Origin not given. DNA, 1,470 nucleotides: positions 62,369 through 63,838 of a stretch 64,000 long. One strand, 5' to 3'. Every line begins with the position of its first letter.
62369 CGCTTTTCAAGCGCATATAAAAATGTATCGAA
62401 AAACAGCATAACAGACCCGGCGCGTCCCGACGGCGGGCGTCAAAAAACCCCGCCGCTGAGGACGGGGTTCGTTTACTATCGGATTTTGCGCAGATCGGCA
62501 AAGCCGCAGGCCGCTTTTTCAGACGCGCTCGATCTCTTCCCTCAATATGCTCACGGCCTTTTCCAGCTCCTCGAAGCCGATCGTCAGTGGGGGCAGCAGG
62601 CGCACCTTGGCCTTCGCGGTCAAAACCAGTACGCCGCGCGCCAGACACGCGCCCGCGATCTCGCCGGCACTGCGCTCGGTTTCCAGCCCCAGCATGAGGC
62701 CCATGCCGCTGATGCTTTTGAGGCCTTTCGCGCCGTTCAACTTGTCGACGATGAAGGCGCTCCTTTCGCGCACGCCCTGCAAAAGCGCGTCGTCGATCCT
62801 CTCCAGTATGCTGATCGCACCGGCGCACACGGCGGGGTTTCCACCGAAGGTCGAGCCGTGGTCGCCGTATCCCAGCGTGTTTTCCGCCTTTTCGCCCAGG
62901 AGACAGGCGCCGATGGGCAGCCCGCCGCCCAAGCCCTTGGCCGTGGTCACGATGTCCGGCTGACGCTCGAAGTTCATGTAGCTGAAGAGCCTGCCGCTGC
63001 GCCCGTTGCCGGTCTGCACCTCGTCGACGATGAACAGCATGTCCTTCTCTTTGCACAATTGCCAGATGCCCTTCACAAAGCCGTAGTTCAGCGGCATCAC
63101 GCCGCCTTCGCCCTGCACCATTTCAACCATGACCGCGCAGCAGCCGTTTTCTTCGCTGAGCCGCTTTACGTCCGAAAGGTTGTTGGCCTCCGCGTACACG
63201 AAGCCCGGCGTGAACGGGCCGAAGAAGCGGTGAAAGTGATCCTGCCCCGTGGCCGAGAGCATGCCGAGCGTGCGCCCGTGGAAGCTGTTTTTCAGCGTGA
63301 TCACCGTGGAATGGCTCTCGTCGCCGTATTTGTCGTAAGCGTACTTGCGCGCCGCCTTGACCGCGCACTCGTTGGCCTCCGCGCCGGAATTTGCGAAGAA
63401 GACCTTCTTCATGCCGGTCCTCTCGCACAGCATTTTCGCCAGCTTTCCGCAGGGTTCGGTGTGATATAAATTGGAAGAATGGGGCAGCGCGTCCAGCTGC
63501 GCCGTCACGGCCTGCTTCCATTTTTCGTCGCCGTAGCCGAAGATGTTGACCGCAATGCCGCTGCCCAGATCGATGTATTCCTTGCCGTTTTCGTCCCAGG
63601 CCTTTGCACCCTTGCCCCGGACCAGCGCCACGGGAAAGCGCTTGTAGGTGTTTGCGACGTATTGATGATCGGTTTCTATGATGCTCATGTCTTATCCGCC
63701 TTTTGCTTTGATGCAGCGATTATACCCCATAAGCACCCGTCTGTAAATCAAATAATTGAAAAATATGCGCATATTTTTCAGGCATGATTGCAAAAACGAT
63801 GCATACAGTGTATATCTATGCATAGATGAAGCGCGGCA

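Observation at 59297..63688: Compact glycyl-radical enzyme (702 aa, Cys-x-Glu eliminase type) with activase and a class-III aminotransferase; substrate unknown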

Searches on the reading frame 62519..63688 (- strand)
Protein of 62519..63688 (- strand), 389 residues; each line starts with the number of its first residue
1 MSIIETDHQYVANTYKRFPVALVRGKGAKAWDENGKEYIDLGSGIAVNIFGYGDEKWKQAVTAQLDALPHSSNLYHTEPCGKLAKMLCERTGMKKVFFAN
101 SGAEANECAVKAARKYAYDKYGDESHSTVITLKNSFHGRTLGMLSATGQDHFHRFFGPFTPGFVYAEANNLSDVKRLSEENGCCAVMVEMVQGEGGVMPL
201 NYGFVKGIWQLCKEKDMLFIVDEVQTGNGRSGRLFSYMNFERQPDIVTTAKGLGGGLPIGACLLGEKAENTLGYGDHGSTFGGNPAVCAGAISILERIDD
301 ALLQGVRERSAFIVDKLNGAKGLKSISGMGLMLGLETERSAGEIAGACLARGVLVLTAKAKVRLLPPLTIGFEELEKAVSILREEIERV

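Call 3: search_protein_families(library=pfam, proteins=[window:62519-63688:-])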
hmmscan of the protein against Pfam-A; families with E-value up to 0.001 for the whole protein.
window:62519-63688:- (389 aa): 1 family
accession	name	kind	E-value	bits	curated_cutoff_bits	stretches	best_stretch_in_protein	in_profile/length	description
PF00202.27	Aminotran_3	-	5.4e-99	332.1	30.5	1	10-383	1-400/403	Aminotransferase class-III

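Call 4: search_protein_families(library=ncbifam, proteins=[window:62519-63688:-])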
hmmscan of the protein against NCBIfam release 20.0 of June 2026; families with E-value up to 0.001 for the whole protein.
window:62519-63688:- (389 aa): 69 families (the best 25 are shown)
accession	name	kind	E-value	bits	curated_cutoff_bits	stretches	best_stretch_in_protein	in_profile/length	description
TIGR00707.1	argD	subfamily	2.2e-124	415.1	410.05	1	10-386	1-380/381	acetylornithine/succinylornithine family transaminase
NF002797.0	PRK02936.1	equivalog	1.9e-113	379.1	496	1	11-387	4-378/385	acetylornithine transaminase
NF002325.0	PRK01278.1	subfamily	1.6e-112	376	372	1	9-388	4-388/395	acetylornithine transaminase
NF002874.0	PRK03244.1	equivalog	3e-107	358.9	457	1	9-387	16-393/399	acetylornithine transaminase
NF009047.0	PRK12381.1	subfamily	1.9e-103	346.4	630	1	8-388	11-399/406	bifunctional succinylornithine transaminase/acetylornithine transaminase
NF003468.0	PRK05093.1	subfamily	1.7e-102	343.2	522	1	9-388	14-401/405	acetylornithine/succinyldiaminopimelate transaminase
TIGR03246.1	arg_catab_astC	subfamily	2.1e-102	343.1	609.95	1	9-388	8-395/397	acetylornithine/succinylornithine family transaminase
NF003273.0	PRK04260.1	equivalog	7.1e-99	330.9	616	1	10-385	3-374/376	acetylornithine transaminase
NF002985.0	PRK03715.1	equivalog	1.5e-89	300.5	568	1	9-386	9-391/395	acetylornithine transaminase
NF003397.0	PRK04612.1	equivalog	6.3e-87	292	735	1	8-386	12-401/408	acetylornithine transaminase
NF004426.0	PRK05769.1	equivalog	4e-84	282.9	552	2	180-388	219-439/441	acetyl ornithine aminotransferase family protein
TIGR01885.1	Orn_aminotrans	equivalog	1.4e-77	261.1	378.4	1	3-386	4-401/402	ornithine--oxo-acid transaminase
NF045491.1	LysJ_Sulfobales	equivalog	9.5e-73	245.3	700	1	14-387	6-378/386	[LysW]-aminoadipate semialdehyde/glutamate semialdehyde transaminase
NF005993.0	PRK08117.1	subfamily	2.3e-71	240.7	574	2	175-387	200-428/433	aspartate aminotransferase family protein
NF003145.0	PRK04073.1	equivalog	4.7e-71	239.4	656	1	2-383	6-392/396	ornithine--oxo-acid transaminase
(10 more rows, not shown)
